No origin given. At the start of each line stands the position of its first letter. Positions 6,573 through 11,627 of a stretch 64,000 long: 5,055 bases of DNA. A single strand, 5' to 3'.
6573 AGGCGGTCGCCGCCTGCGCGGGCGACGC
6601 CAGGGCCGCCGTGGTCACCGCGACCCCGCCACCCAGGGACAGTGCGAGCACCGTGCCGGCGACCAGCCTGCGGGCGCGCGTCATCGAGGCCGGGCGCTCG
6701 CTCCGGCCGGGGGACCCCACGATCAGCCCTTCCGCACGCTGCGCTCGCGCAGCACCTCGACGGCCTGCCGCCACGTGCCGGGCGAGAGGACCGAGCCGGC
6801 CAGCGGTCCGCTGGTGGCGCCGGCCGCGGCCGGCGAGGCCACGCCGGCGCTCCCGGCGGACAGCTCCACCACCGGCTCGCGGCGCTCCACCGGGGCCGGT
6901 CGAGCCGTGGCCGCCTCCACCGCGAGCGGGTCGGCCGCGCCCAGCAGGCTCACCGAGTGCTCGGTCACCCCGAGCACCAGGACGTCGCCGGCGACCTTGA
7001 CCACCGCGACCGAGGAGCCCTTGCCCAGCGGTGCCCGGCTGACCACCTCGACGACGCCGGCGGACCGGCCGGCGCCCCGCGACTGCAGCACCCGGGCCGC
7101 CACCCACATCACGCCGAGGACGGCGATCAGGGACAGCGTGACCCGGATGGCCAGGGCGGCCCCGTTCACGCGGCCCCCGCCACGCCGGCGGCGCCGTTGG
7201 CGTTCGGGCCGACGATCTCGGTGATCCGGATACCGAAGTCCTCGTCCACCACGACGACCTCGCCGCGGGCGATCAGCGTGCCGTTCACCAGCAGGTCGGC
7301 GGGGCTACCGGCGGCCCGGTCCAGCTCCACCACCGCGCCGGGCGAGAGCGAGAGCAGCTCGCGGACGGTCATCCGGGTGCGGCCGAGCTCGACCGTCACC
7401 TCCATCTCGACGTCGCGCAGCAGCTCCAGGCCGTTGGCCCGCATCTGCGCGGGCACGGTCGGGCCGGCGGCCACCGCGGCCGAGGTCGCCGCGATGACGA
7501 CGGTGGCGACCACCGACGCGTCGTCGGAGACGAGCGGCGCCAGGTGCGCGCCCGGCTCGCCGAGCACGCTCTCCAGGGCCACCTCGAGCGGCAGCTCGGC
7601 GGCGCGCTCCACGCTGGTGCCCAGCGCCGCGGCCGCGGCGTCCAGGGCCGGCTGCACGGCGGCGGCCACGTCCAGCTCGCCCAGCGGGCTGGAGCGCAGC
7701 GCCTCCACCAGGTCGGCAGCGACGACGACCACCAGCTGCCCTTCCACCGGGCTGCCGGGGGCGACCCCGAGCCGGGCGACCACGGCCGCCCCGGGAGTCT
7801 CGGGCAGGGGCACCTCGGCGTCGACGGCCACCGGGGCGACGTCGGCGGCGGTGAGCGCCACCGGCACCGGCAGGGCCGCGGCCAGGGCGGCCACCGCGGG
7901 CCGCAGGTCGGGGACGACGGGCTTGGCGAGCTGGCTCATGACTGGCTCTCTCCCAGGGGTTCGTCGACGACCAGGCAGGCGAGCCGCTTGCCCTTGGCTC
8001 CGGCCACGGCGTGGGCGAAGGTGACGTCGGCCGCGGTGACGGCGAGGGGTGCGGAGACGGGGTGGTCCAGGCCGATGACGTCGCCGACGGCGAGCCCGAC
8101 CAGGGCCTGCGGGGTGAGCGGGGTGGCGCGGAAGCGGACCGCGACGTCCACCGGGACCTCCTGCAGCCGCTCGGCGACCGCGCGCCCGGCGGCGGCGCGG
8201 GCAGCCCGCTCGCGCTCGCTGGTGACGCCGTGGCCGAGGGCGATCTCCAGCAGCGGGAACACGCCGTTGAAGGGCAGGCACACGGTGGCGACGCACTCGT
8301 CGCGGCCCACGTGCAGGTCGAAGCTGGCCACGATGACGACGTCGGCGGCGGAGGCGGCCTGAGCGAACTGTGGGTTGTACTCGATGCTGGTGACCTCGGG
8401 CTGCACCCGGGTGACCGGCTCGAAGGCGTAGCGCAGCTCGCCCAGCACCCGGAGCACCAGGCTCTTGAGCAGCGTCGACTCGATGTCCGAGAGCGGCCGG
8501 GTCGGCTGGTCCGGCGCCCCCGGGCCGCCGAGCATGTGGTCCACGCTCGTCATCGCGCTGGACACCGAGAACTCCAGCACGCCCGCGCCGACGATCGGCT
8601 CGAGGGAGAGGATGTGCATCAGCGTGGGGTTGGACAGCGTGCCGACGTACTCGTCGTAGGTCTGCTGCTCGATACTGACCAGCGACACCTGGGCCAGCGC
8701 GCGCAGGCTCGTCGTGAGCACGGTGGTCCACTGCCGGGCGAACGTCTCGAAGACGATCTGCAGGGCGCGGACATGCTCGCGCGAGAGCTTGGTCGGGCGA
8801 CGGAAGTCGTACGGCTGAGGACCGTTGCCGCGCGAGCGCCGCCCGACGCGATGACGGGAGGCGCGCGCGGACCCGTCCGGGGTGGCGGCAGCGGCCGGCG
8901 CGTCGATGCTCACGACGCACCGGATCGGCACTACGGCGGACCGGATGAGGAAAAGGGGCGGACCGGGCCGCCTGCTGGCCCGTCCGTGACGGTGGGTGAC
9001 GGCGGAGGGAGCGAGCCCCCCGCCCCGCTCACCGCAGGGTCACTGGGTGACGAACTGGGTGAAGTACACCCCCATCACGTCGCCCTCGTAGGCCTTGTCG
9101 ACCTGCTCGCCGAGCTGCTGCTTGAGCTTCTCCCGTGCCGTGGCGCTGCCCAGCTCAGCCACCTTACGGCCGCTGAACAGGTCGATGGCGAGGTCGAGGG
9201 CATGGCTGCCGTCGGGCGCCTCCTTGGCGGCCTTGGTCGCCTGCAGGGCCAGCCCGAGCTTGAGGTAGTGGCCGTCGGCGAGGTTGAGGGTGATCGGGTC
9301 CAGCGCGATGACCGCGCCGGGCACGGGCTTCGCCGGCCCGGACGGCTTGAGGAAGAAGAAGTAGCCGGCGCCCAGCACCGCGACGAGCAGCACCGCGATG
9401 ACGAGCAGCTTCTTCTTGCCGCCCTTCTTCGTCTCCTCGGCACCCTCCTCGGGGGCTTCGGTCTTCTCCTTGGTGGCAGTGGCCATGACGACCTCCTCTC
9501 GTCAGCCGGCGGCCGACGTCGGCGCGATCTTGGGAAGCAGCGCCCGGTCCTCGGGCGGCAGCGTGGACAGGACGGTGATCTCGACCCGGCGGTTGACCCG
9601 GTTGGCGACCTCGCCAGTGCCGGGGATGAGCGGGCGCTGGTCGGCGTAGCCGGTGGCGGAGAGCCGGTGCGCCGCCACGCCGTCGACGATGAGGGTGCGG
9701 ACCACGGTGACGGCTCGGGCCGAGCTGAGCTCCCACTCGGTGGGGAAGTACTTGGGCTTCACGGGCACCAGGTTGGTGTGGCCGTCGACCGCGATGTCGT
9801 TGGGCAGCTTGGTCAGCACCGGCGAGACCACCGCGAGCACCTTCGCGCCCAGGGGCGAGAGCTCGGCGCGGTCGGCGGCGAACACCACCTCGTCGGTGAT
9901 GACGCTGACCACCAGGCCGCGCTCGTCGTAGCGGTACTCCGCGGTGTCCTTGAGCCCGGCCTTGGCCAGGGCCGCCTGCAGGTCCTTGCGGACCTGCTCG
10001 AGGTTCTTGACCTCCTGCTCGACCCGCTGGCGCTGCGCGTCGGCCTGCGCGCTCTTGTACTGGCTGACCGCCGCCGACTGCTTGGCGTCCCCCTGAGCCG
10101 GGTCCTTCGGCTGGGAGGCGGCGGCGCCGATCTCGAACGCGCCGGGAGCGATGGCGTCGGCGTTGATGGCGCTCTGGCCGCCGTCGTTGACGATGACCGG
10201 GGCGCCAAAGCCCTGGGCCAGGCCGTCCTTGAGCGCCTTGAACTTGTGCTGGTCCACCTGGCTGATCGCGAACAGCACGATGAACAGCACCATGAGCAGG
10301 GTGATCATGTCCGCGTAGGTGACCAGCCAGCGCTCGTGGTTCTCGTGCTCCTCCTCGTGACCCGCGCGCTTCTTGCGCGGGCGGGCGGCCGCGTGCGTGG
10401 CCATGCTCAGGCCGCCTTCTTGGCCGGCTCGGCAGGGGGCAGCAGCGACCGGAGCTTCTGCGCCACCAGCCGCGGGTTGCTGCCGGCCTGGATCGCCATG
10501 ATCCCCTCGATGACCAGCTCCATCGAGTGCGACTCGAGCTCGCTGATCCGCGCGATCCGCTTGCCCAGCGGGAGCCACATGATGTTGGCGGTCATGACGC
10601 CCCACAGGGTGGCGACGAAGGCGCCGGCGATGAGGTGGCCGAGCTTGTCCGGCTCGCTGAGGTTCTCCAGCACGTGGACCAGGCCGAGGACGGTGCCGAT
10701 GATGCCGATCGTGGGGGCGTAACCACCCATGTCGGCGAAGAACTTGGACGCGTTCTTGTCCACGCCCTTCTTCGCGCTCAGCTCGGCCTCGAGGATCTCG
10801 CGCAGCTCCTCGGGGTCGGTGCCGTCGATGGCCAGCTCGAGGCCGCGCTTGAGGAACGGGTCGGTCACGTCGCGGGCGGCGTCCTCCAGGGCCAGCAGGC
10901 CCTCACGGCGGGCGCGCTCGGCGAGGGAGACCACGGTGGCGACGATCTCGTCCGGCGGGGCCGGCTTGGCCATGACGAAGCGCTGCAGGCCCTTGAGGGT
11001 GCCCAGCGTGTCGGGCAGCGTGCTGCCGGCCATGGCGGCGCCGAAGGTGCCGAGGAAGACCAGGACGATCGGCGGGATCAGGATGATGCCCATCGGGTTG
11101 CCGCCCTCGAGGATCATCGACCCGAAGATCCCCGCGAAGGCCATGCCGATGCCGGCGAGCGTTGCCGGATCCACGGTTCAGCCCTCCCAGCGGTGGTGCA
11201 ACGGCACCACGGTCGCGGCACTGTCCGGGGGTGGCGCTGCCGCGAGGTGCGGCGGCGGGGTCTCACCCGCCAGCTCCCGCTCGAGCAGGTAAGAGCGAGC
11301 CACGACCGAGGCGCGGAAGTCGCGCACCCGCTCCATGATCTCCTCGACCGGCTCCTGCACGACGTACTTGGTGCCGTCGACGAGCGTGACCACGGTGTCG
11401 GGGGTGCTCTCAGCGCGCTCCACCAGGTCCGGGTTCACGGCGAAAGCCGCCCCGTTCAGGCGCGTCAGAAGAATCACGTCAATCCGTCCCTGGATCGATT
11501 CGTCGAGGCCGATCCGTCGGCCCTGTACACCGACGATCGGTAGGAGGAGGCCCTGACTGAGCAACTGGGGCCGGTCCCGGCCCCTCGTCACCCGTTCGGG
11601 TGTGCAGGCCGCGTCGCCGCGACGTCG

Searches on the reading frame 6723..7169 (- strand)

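Call 48: search_protein_families(library=pfam, proteins=[window:6723-7169:-], max_evalue=0.1)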
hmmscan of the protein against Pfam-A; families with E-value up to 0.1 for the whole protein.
window:6723-7169:- (148 aa): 1 family
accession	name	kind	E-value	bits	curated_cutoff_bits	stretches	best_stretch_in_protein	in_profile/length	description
PF04347.18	FliO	-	1.9e-12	47.5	22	1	22-89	1-71/91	Flagellar biosynthesis protein, FliO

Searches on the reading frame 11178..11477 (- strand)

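Call 35: search_protein_families(library=pfam, proteins=[window:11178-11477:-], max_evalue=0.01)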
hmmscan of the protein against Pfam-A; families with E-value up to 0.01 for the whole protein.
window:11178-11477:- (99 aa): 1 family
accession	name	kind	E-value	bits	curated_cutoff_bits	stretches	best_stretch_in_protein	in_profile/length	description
PF06289.16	FlbD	-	8.9e-27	92.9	24.7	1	1-58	1-58/59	Flagellar and Swarming motility proteins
